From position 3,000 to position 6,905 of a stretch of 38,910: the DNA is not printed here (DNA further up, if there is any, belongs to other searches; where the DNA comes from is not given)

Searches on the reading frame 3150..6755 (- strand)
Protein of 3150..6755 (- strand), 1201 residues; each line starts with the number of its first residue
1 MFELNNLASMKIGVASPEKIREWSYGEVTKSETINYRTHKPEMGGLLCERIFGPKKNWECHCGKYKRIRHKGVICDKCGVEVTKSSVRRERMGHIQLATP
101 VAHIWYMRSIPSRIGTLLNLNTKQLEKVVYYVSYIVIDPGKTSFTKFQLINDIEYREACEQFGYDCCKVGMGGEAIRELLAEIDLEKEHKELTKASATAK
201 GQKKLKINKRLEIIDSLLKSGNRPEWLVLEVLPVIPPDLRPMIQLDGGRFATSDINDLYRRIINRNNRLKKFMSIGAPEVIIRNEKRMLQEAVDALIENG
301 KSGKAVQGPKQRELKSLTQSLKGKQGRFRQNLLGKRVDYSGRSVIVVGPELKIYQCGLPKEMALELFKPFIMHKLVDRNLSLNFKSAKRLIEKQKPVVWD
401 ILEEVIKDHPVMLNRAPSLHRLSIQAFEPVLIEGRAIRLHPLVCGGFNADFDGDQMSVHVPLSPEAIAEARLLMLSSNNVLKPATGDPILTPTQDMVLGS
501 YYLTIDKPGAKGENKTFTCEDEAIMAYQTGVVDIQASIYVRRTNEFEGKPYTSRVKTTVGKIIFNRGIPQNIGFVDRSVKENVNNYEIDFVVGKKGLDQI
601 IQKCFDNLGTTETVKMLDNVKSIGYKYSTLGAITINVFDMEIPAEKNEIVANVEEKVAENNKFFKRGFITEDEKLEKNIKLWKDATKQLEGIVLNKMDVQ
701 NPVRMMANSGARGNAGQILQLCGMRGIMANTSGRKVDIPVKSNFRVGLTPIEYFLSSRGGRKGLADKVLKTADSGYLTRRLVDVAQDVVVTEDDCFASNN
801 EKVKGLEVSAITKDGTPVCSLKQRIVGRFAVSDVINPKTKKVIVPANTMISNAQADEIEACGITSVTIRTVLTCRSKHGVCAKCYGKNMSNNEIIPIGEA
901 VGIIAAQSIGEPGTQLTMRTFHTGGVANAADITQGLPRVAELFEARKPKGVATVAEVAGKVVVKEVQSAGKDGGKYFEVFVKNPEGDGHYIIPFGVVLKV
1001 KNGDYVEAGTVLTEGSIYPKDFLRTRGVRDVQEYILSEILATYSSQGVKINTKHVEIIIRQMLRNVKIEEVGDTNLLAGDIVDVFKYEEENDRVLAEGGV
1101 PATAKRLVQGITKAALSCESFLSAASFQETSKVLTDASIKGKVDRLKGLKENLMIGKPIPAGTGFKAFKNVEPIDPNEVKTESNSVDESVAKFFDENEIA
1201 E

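Call 5: search_protein_families(library=pfam, proteins=[window:3150-6755:-], max_evalue=0.001)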
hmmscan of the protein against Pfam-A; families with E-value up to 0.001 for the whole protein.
window:3150-6755:- (1201 aa): 6 families
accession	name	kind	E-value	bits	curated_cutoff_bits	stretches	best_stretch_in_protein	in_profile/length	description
PF04997.17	RNA_pol_Rpb1_1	-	3.3e-85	286.6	39.7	1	6-332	3-312/312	RNA polymerase Rpb1, domain 1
PF04998.22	RNA_pol_Rpb1_5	-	6.2e-61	206.6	28.5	1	747-1117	1-265/267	RNA polymerase Rpb1, domain 5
PF00623.25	RNA_pol_Rpb1_2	-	1.9e-39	136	25.3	1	334-475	1-165/166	RNA polymerase Rpb1, domain 2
PF04983.23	RNA_pol_Rpb1_3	-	7.3e-29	101.2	28.9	1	479-640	1-162/162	RNA polymerase Rpb1, domain 3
PF05000.22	RNA_pol_Rpb1_4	-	1.7e-11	44.4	24.8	1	671-733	18-80/107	RNA polymerase Rpb1, domain 4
PF21668.3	RPOC_hybrid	-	0.00028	21.1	27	0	948-1016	14-70/102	DNA-directed RNA polymerase subunit beta', hybrid domain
